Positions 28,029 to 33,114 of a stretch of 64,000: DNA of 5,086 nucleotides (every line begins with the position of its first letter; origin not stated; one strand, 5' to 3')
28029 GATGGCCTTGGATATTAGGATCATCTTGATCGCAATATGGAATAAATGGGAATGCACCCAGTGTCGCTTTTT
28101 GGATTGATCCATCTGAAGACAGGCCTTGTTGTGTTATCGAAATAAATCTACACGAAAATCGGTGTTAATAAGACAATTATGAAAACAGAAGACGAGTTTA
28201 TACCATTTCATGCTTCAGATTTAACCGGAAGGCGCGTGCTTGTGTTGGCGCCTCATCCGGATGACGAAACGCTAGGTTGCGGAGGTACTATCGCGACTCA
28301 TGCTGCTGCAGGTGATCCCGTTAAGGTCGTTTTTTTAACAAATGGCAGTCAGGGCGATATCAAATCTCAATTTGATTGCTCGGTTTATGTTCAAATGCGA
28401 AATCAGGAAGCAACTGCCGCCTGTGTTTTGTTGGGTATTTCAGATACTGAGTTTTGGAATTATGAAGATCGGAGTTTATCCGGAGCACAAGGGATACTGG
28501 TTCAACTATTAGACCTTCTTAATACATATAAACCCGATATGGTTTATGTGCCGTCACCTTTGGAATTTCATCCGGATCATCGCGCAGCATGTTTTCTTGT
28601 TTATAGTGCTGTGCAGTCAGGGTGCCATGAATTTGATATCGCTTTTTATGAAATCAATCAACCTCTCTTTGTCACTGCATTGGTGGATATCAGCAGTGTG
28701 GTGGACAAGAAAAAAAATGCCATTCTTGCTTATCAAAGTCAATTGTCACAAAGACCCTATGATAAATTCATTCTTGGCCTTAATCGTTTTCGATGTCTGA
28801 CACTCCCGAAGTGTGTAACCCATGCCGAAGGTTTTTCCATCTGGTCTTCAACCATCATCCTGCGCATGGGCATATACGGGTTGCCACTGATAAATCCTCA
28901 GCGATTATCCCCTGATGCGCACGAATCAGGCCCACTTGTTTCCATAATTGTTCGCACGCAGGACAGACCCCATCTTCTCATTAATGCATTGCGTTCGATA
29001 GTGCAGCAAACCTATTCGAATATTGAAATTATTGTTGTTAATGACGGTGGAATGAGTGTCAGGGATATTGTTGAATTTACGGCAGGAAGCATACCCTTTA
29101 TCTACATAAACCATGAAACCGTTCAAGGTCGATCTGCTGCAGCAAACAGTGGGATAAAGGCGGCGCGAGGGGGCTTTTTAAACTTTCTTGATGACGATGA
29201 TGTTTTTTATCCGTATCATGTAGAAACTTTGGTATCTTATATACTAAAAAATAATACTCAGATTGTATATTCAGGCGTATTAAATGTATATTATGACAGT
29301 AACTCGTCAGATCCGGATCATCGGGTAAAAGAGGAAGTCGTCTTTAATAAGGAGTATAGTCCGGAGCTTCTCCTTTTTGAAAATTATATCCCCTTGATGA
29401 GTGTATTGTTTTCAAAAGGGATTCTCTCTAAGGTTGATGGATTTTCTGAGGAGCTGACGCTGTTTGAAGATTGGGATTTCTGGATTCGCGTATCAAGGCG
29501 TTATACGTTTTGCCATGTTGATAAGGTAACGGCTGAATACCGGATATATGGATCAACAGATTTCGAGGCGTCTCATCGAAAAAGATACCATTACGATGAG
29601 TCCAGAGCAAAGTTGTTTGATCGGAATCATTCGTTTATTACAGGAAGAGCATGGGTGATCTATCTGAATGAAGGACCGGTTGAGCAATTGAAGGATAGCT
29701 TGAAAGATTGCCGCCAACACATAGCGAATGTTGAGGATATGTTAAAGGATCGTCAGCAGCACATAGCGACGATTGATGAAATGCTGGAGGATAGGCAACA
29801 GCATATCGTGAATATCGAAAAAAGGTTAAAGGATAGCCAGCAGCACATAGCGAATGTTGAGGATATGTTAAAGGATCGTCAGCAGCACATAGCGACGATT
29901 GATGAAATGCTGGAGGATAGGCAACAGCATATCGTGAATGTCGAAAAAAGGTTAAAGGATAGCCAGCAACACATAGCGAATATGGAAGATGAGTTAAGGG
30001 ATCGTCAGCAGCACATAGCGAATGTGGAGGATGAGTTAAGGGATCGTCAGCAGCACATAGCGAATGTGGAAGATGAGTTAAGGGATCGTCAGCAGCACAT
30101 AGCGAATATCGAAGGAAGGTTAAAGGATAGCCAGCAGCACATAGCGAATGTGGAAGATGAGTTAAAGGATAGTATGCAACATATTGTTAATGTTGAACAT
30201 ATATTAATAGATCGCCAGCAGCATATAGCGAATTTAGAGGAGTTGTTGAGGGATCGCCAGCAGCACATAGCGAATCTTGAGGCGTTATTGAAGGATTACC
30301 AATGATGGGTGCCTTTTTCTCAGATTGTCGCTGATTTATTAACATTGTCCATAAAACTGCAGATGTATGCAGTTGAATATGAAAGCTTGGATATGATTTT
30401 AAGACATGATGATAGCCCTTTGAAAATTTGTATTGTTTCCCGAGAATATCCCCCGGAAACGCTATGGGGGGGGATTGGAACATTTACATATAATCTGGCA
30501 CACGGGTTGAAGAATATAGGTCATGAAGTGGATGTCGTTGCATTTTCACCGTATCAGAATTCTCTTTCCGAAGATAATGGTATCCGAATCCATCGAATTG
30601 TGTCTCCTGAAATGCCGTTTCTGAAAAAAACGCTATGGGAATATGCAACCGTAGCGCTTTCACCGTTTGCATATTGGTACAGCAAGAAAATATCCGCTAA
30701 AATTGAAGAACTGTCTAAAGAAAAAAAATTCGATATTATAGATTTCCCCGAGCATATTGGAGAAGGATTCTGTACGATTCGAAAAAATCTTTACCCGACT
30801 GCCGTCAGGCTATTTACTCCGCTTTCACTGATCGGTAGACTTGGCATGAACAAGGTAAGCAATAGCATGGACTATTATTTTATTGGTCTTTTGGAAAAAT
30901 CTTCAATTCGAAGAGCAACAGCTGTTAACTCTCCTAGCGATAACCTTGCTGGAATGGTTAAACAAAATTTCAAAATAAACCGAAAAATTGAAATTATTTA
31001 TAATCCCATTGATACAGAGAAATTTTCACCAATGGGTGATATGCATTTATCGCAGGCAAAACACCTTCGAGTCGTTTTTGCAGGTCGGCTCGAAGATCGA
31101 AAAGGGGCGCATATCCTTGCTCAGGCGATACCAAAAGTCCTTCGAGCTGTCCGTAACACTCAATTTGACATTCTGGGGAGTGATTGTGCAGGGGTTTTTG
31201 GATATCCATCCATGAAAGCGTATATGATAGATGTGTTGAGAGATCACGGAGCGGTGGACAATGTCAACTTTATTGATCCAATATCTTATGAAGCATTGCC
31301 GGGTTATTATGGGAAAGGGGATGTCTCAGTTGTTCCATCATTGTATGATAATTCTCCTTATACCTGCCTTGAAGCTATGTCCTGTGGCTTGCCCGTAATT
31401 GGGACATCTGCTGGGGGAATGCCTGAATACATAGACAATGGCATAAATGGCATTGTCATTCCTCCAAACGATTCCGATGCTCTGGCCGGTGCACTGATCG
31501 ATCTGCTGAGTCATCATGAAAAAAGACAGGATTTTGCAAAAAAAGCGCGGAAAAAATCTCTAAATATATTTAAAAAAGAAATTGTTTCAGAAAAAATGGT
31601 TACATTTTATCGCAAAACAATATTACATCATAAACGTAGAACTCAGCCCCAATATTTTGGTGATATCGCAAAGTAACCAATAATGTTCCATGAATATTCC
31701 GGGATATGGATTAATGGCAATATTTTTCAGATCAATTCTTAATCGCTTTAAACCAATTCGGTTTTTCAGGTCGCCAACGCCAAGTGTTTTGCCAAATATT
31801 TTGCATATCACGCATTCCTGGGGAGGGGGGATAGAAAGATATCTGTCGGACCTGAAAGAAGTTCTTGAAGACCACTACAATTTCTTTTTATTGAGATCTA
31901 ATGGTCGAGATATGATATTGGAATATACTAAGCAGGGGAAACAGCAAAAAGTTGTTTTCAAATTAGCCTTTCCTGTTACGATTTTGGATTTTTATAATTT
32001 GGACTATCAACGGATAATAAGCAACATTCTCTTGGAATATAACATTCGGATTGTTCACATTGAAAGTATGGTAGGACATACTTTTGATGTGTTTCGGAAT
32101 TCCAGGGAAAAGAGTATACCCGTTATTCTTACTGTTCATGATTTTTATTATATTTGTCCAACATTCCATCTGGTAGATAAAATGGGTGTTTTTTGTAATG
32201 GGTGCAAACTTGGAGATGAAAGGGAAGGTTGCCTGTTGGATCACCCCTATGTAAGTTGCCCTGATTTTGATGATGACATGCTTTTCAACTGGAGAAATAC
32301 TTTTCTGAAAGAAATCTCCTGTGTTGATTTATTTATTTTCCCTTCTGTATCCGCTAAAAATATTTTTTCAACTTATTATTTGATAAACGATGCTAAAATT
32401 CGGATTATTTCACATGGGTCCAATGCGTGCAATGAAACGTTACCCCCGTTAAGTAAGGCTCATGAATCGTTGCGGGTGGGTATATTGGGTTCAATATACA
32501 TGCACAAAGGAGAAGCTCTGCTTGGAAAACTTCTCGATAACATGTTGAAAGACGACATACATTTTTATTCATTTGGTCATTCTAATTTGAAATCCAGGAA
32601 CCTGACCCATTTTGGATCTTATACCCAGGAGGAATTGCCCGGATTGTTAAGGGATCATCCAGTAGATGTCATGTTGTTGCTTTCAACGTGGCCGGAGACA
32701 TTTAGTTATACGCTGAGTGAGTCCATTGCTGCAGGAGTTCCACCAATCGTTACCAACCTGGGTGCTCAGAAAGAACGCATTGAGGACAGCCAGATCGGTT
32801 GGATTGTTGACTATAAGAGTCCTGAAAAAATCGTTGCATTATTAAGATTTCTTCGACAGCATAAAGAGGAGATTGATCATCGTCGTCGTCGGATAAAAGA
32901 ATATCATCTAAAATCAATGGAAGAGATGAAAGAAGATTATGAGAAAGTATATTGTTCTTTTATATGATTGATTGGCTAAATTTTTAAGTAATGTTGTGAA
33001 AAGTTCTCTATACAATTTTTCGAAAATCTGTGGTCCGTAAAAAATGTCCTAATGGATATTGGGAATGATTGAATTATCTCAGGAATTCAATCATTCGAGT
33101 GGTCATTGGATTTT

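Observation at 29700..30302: Fourteen in-frame 42-bp tandem repeats, with a nested 126-bp duplication, encode a 14-residue-periodic coiled-coil tail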

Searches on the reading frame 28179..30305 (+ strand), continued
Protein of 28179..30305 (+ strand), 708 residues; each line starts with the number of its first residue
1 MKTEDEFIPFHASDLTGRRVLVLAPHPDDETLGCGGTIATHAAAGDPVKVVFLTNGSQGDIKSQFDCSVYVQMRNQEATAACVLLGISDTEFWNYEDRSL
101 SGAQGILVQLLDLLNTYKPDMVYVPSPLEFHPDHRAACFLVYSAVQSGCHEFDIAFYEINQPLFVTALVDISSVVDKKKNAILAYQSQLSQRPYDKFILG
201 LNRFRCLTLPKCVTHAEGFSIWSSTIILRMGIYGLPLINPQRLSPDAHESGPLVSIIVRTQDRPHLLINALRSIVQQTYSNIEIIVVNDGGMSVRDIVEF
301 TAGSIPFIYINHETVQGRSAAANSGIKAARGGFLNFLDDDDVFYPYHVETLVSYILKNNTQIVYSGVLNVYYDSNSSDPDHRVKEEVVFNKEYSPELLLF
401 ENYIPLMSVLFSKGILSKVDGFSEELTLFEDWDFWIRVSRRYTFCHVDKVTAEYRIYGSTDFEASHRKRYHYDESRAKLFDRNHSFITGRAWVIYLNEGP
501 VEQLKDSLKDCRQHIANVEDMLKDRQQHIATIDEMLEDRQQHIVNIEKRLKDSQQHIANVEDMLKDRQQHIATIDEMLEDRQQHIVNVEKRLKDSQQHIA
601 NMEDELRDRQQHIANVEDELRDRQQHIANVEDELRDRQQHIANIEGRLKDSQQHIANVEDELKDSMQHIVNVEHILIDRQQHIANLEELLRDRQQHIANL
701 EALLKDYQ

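Call 68: fold_search(model_id=the predicted structure, library=pdb)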
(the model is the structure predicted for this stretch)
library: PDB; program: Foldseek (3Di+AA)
matches with E <= 10: 1710; with E <= 0.001: 503
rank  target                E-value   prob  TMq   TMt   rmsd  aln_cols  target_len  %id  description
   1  2z86_A                2.4e-17  1.00  0.29  0.34  21.5       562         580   14  Crystal structure of chondroitin polymerase from Escherichia coli strain K4 (K4CP) complexed with UDP-GlcUA and UDP (released 2008-09-16)
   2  2z86_B                4.2e-17  1.00  0.29  0.34  21.2       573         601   14  Crystal structure of chondroitin polymerase from Escherichia coli strain K4 (K4CP) complexed with UDP-GlcUA and UDP (released 2008-09-16)
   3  2z87_B                1.4e-16  1.00  0.29  0.34  21.2       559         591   14  Crystal structure of chondroitin polymerase from Escherichia coli strain K4 (K4CP) complexed with UDP-GalNAc and UDP (released 2008-09-16)
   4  9jma_A                1.8e-16  1.00  0.31  0.67   4.5       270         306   26  Crystal structure of glycosyltransferase AvpGT (released 2025-01-29)
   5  9jn3_A                2.2e-16  1.00  0.27  0.61   4.5       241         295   27  Crystal structure of AvpGT in complex with Ara-A (released 2025-01-29)
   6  4xm2_A                6.2e-16  1.00  0.28  0.70   3.8       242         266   25  N,N'-diacetylchitobiose deacetylase from Pyrococcus furiosus in the absence of cadmium (released 2015-06-10)
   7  9jn3_B                6.5e-16  1.00  0.28  0.61   5.0       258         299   28  Crystal structure of AvpGT in complex with Ara-A (released 2025-01-29)
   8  3wl4_A                7.3e-16  1.00  0.27  0.69   3.4       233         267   26  N,N'-diacetylchitobiose deacetylase (Se-derivative) from Pyrococcus furiosus (released 2014-05-07)
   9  2z86_D                1.4e-15  1.00  0.28  0.33  21.4       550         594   14  Crystal structure of chondroitin polymerase from Escherichia coli strain K4 (K4CP) complexed with UDP-GlcUA and UDP (released 2008-09-16)
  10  4xm1_D                1.7e-15  1.00  0.27  0.70   3.4       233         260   26  N,N'-diacetylchitobiose deacetylase from Pyrococcus furiosus in the presence of cadmium (released 2015-06-10)
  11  4xm1_B                1.9e-15  1.00  0.27  0.69   3.4       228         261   26  N,N'-diacetylchitobiose deacetylase from Pyrococcus furiosus in the presence of cadmium (released 2015-06-10)
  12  4xm1_A                2.1e-15  1.00  0.27  0.69   3.4       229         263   26  N,N'-diacetylchitobiose deacetylase from Pyrococcus furiosus in the presence of cadmium (released 2015-06-10)
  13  4xm0_A                2.1e-15  1.00  0.26  0.67   3.6       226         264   26  N,N'-diacetylchitobiose deacetylase (SeMet derivative) from Pyrococcus furiosus in the absence of cadmium (released 2015-06-10)
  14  2z86_C                2.9e-15  1.00  0.29  0.34  21.6       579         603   14  Crystal structure of chondroitin polymerase from Escherichia coli strain K4 (K4CP) complexed with UDP-GlcUA and UDP (released 2008-09-16)
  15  8bgo_A                3.1e-15  1.00  0.27  0.68   4.0       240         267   28  N,N-diacetylchitobiose deacetylase from Pyrococcus chitonophagus with substrate N,N-diacetylchitobiose (released 2023-01-11)
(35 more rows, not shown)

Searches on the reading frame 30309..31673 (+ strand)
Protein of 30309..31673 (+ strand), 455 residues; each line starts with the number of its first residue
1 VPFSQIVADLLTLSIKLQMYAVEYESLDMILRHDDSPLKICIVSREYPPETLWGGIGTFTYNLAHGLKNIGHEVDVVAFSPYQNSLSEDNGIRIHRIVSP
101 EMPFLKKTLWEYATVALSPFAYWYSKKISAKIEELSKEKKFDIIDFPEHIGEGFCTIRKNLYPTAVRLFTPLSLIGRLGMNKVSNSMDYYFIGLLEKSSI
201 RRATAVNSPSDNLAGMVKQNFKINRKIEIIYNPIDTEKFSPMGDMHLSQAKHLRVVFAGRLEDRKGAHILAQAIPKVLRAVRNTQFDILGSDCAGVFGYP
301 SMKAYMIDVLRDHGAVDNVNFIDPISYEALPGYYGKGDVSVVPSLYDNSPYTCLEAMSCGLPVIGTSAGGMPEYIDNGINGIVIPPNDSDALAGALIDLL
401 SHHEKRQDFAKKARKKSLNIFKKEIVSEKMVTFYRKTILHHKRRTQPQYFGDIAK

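Call 7: search_protein_families(library=pfam, proteins=[window:30309-31673:+], max_evalue=0.001)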
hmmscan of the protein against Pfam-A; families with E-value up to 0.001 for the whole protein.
window:30309-31673:+ (455 aa): 7 families
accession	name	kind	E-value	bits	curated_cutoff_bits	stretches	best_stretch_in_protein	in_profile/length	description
PF00534.26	Glycos_transf_1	-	6.9e-34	117.3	26.4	1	251-415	14-171/172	Glycosyl transferases group 1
PF13692.12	Glyco_trans_1_4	-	3.9e-30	105.4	27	1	254-401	3-141/142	Glycosyl transferases group 1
PF13439.12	Glyco_transf_4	-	4.8e-18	66.2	28.5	1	53-238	1-170/170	Glycosyltransferase Family 4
PF20706.3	GT4-conflict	-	1.6e-07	31.1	26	1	247-415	192-370/385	Family 4 Glycosyltransferase in conflict systems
PF13524.12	Glyco_trans_1_2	-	2.1e-07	31.4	25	1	277-418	5-130/144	Glycosyl transferase-like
PF13579.12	Glyco_trans_4_4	-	5.7e-06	27.2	29.7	1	54-219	1-144/158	Glycosyl transferase 4-like domain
PF08323.17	Glyco_transf_5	-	5.3e-05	23.5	22.7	1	39-99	1-58/239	Starch synthase catalytic domain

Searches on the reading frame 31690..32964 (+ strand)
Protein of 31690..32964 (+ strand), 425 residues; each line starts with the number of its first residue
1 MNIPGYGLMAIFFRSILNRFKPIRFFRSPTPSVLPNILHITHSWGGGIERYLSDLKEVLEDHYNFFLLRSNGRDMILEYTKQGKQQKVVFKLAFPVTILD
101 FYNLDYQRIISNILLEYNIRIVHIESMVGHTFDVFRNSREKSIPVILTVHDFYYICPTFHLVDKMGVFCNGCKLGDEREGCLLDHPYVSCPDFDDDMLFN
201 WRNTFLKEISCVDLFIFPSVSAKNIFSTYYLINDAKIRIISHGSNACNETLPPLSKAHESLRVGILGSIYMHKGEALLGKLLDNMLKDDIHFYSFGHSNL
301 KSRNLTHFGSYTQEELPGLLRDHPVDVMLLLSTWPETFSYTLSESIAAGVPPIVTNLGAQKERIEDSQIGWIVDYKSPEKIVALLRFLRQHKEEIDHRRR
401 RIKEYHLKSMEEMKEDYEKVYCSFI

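Call 7: search_protein_families(library=pfam, proteins=[window:31690-32964:+], max_evalue=0.001)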
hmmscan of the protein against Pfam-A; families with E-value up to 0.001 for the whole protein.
window:31690-32964:+ (425 aa): 3 families
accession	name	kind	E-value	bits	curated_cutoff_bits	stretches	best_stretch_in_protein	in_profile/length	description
PF00534.26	Glycos_transf_1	-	7.4e-12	45.6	26.4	1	303-403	73-166/172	Glycosyl transferases group 1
PF13439.12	Glyco_transf_4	-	6.6e-10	39.7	28.5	1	46-243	2-165/170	Glycosyltransferase Family 4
PF13692.12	Glyco_trans_1_4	-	1.9e-07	31.8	27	1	263-386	4-137/142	Glycosyl transferases group 1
